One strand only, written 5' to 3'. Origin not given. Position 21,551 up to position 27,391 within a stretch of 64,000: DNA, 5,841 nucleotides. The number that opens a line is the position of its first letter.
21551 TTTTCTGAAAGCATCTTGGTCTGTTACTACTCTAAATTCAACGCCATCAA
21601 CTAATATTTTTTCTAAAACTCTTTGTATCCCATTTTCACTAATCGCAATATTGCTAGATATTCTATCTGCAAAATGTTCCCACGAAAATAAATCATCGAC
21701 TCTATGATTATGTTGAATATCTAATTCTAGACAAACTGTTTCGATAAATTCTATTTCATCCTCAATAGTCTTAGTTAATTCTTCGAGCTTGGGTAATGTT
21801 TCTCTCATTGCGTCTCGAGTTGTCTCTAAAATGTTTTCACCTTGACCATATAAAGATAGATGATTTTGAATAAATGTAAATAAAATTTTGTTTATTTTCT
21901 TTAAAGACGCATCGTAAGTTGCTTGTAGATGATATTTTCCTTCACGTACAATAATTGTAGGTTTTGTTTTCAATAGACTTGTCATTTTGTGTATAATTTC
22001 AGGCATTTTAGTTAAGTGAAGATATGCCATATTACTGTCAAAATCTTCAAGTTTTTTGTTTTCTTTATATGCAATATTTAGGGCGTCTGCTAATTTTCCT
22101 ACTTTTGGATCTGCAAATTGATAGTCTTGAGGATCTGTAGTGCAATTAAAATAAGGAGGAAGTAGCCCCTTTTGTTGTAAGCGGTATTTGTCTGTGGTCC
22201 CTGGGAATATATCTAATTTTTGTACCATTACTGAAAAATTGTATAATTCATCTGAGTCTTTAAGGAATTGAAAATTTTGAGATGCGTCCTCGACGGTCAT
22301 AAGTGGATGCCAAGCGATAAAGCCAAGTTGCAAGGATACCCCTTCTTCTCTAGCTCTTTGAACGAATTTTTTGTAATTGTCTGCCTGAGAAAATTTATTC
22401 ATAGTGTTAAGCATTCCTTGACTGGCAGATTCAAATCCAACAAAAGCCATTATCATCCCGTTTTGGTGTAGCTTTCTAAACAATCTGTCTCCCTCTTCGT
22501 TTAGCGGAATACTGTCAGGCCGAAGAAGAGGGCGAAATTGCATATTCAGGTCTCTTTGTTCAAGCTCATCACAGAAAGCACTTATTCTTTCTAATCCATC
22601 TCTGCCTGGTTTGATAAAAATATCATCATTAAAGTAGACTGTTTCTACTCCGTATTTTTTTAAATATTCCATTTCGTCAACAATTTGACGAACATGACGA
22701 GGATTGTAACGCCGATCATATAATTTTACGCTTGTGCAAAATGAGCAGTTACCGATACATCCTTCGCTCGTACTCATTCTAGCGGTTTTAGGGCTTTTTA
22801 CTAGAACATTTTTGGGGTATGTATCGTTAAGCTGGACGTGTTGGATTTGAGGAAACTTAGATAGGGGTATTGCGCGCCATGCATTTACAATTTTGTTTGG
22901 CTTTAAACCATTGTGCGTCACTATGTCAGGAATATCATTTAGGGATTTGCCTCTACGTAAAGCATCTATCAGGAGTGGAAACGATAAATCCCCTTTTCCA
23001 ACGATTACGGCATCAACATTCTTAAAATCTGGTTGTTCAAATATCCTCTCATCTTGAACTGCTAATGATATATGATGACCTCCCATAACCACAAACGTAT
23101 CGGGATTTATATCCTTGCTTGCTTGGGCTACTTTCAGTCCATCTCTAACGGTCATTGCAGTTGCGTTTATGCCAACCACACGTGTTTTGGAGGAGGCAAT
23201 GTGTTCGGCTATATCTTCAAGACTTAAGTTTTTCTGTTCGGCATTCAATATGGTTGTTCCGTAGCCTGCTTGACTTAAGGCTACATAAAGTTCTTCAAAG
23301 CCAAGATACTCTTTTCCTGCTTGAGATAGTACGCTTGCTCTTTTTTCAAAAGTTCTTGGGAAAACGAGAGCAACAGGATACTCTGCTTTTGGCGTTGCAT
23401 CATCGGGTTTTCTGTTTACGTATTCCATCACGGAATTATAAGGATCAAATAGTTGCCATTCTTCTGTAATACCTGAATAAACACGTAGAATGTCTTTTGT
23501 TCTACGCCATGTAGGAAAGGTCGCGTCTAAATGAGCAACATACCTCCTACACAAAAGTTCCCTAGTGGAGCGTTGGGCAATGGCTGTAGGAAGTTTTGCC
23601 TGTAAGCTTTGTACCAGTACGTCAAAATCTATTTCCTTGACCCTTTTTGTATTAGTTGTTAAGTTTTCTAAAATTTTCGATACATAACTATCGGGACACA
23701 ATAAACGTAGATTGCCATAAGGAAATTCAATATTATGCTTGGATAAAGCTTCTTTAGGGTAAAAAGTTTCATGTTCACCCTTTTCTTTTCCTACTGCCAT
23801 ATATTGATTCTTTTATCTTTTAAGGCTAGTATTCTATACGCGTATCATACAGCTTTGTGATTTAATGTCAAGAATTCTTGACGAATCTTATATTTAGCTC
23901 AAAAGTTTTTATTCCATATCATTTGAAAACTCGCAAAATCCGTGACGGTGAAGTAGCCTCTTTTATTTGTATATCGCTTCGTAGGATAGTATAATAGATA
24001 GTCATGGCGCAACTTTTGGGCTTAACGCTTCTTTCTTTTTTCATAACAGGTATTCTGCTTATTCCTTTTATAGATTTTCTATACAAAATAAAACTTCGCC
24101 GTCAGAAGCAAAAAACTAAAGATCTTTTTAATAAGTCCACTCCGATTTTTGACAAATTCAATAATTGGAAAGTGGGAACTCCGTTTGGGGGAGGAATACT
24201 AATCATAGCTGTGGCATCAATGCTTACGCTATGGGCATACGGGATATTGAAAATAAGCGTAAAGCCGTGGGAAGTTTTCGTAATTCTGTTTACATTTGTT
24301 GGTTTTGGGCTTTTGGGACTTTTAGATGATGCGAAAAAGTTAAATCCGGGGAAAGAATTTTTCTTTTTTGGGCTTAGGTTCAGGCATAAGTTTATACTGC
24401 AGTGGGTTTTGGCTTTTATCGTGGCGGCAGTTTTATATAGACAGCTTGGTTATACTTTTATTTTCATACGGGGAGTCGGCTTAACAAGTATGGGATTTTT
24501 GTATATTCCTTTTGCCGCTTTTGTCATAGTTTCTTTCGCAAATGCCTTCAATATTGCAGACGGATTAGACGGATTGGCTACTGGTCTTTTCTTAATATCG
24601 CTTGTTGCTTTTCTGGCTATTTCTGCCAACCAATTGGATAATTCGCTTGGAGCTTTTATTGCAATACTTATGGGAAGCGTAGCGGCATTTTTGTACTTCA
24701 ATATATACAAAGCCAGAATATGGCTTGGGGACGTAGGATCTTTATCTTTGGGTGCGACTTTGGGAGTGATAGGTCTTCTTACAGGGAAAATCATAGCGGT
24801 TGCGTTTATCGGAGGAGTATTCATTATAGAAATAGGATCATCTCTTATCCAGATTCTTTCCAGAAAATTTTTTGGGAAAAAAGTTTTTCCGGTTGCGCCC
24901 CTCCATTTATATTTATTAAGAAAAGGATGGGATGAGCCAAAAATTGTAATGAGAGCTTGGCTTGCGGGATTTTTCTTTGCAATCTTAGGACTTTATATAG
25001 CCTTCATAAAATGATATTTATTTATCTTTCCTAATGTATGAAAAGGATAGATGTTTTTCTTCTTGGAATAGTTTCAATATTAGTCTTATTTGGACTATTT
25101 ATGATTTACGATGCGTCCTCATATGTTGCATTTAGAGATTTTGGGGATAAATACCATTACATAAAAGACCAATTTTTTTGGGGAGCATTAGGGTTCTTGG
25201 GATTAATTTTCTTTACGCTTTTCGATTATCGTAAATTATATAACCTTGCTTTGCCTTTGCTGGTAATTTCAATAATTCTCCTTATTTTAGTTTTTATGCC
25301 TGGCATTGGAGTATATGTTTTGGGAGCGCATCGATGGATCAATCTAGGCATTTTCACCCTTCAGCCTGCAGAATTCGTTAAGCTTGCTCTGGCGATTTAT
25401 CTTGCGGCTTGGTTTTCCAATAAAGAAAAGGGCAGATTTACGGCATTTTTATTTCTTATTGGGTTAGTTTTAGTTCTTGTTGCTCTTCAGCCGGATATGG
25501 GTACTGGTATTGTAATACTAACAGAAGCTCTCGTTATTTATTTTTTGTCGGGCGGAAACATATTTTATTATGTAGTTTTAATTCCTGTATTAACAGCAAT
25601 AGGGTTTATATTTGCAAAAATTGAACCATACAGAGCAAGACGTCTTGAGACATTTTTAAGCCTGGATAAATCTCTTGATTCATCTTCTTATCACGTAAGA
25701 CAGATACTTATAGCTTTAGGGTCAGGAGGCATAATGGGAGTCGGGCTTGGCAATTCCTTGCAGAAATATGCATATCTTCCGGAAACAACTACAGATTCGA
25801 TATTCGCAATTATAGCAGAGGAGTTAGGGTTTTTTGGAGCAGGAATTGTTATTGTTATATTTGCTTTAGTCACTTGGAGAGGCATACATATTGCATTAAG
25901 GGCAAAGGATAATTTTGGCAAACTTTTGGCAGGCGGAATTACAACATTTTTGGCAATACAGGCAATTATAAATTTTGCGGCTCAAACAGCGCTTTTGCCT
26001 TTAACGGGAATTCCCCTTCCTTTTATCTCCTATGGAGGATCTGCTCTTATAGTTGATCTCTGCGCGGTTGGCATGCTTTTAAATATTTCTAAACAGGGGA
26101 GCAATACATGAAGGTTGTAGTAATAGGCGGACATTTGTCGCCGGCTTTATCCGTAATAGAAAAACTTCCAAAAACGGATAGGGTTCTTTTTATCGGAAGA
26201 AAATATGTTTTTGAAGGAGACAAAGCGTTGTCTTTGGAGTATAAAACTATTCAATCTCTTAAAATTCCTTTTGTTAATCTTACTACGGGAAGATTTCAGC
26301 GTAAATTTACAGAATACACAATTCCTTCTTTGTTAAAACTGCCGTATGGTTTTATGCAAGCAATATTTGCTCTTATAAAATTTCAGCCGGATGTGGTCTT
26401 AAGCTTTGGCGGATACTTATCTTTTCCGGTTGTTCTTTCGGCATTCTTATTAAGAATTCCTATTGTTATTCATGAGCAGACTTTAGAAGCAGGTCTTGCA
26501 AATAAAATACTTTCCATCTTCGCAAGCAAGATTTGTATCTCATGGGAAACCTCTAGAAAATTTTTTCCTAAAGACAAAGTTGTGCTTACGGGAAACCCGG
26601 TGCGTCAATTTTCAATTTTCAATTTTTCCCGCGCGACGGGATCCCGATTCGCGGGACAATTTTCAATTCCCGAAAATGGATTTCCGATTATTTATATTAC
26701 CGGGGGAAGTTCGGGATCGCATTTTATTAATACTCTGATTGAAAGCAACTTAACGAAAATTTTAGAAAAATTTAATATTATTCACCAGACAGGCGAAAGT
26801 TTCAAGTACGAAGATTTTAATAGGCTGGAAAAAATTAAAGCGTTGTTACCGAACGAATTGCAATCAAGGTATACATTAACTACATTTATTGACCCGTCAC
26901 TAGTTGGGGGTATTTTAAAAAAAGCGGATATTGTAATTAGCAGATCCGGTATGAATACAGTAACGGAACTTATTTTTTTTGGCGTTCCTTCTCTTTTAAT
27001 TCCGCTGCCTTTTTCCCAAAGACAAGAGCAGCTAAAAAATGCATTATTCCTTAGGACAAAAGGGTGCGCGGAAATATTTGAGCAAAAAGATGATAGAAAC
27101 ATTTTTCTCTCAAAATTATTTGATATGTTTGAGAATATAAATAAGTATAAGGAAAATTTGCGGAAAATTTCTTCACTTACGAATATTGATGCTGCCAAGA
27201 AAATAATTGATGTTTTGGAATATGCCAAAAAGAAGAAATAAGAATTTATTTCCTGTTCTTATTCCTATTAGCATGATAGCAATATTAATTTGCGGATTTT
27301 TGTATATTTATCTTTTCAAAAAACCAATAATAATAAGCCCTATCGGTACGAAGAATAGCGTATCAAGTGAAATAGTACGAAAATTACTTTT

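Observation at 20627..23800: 1057-aa fusion of a B12-binding radical-SAM enzyme with a DHQS / glycerol(-1-phosphate) dehydrogenase-like domain, inserted in the dcw cluster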

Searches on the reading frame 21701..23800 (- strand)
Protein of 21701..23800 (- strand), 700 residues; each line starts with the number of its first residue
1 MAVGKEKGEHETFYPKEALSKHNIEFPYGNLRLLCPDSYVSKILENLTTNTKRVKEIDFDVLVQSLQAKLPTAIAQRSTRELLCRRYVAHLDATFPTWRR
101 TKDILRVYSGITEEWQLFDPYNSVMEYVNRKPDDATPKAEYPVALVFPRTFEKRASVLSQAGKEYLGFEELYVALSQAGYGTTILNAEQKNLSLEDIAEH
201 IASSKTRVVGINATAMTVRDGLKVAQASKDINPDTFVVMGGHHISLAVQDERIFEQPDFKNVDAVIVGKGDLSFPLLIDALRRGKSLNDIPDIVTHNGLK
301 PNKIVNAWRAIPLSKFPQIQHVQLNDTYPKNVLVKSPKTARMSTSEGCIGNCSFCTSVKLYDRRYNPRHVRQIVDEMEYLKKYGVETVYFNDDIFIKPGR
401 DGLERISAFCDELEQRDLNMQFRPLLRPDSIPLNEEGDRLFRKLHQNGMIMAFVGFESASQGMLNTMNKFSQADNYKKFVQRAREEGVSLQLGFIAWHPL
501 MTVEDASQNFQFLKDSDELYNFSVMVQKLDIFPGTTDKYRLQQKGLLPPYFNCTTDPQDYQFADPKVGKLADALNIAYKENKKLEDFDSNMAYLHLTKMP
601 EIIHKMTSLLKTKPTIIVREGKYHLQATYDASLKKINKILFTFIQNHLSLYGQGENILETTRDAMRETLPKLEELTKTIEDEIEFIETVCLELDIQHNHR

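Call 71: search_solved_structures(query=window:21701-23800:-, max_evalue=0.01, show_alignments=1)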
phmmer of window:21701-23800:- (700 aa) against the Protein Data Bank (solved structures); distinct sequences matched with E-value up to 0.01: 3.
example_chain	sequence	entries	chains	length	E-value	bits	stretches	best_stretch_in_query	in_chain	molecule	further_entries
9ccb_A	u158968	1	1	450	5.4e-07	31.6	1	341-536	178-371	Radical SAM core domain-containing protein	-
5ul2_A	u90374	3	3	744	4.1e-06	28.7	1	341-520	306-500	OxsB protein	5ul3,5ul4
7kdx_A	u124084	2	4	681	7.2e-06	27.9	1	208-514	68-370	Methyltransferase TokK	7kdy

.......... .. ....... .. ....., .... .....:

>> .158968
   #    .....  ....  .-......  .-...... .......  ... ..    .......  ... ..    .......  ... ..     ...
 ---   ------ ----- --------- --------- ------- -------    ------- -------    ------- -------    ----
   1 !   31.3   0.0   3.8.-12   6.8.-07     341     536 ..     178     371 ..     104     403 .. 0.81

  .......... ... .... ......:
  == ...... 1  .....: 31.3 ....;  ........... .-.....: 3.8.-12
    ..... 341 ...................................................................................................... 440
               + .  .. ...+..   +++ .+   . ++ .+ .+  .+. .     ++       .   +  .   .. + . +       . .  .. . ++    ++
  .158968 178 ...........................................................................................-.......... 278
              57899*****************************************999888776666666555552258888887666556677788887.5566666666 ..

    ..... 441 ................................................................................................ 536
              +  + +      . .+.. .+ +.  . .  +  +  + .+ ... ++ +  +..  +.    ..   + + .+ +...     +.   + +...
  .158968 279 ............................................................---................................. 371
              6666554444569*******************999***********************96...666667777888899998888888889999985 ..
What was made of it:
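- Closest known: Cobalamin-dependent. Different: Sequence E-values are 4e-6 or worse and confined to the core (call 71).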

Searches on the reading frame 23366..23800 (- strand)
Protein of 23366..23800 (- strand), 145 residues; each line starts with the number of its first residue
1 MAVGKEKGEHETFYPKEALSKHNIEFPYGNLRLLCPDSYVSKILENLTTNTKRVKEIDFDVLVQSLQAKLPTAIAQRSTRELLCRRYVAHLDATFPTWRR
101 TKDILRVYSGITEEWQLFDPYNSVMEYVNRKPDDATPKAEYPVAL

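Call 84: search_protein_families(library=pfam, proteins=[window:23366-23800:-], max_evalue=0.05)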
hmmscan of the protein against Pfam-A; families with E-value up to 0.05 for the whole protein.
window:23366-23800:- (145 aa): 0 families
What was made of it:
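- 23381..23800 (-): N-terminal orphan domain (residues 1-140), predicted all-helical. No Pfam hit (call 84).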

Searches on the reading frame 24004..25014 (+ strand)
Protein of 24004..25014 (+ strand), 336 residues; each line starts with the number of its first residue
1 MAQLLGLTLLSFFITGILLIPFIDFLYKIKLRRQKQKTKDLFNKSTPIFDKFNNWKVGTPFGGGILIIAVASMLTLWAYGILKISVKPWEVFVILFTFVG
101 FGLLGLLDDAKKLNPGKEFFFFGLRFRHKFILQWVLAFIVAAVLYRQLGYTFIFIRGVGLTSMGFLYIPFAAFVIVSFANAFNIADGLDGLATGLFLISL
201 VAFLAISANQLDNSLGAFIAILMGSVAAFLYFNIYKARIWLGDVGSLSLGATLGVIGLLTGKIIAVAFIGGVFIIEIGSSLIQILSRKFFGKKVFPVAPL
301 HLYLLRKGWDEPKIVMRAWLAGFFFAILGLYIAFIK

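Call 8: search_protein_families(library=ncbifam, proteins=[window:24004-25014:+], max_evalue=0.00001)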
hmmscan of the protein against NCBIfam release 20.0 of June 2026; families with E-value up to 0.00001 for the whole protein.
window:24004-25014:+ (336 aa): 3 families
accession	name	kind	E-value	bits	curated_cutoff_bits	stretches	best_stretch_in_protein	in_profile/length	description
TIGR00445.1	mraY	equivalog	4.4e-52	177.5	192.05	1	55-332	31-317/321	phospho-N-acetylmuramoyl-pentapeptide-transferase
NF053644.1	MraY_archaea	equivalog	1.1e-24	87.4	450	1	149-330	168-340/340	pseudomurein biosynthesis MraY family phospho-N-acetylmuramoyl-pentapeptide-transferase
TIGR02380.1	ECA_wecA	exception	2.5e-07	30.2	326.05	1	59-259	41-228/346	UDP-N-acetylglucosamine--undecaprenyl-phosphate N-acetylglucosaminephosphotransferase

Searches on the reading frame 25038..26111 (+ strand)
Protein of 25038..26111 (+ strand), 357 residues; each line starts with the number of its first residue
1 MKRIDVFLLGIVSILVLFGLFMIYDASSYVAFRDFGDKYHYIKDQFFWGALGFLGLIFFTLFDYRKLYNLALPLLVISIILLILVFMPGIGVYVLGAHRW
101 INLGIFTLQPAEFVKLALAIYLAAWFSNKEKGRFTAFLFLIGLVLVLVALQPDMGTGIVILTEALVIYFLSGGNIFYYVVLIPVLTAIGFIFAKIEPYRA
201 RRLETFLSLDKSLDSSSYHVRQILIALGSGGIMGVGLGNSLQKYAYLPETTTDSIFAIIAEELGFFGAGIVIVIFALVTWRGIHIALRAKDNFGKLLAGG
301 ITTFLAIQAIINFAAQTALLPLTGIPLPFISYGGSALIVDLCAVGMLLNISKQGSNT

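Call 8: search_protein_families(library=ncbifam, proteins=[window:25038-26111:+], max_evalue=0.00001)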
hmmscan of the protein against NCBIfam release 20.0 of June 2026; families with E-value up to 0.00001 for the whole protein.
window:25038-26111:+ (357 aa): 6 families
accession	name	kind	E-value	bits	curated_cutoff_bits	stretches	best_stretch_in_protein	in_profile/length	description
TIGR02614.1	ftsW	equivalog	1.1e-102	343.8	337.5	1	6-353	2-356/357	putative lipid II flippase FtsW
TIGR02615.1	spoVE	exception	2.4e-100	336.4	448.8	1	5-352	1-354/354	stage V sporulation protein E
TIGR02210.1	rodA_shape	equivalog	2.4e-85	286.8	336.7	1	5-352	1-354/357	rod shape-determining protein RodA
NF008042.0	PRK10774.1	equivalog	1.8e-60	205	493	1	5-351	36-389/405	cell division protein FtsW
NF008060.0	PRK10794.1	equivalog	1.6e-48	165.6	590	1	4-351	16-360/370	peptidoglycan glycosyltransferase MrdB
NF037961.1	RodA_shape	subfamily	1.5e-41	143.1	150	2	177-339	225-396/415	rod shape-determining protein RodA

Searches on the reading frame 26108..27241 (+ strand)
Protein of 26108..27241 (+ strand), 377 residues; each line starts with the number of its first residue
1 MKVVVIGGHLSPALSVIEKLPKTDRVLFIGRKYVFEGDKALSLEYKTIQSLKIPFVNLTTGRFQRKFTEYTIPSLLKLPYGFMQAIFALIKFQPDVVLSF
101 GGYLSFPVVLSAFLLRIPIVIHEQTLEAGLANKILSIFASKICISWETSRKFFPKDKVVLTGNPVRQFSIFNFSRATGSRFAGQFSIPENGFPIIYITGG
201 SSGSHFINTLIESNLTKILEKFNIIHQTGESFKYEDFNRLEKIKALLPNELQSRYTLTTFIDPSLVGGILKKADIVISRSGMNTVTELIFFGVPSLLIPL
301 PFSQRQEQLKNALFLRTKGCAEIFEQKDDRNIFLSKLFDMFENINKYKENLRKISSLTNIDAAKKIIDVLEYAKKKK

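Call 8: search_protein_families(library=ncbifam, proteins=[window:26108-27241:+], max_evalue=0.00001)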
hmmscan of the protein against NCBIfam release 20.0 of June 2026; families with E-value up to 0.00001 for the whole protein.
window:26108-27241:+ (377 aa): 6 families
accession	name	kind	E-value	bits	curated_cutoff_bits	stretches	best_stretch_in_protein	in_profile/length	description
TIGR01133.1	murG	equivalog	5.3e-63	213.2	250.25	1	7-370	16-353/353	undecaprenyldiphospho-muramoylpentapeptide beta-N-acetylglucosaminyltransferase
NF009102.0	PRK12446.1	equivalog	1.1e-51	175.8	339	1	8-370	13-349/352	undecaprenyldiphospho-muramoylpentapeptide beta-N-acetylglucosaminyltransferase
TIGR00661.1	MJ1255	subfamily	1.7e-08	34.1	195.9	1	215-340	200-311/321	MJ1255/VC2487 family glycosyltransferase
NF041549.1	PssD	equivalog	5e-08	33.4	110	1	7-156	7-145/151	PssD/Cps14F family polysaccharide biosynthesis glycosyltransferase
NF010135.0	PRK13609.1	equivalog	5.2e-07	28.9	500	1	240-368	247-363/388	diglucosyl diacylglycerol synthase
TIGR01426.2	MGT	subfamily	2.3e-06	26.9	260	0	269-304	289-324/393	macrolide family glycosyltransferase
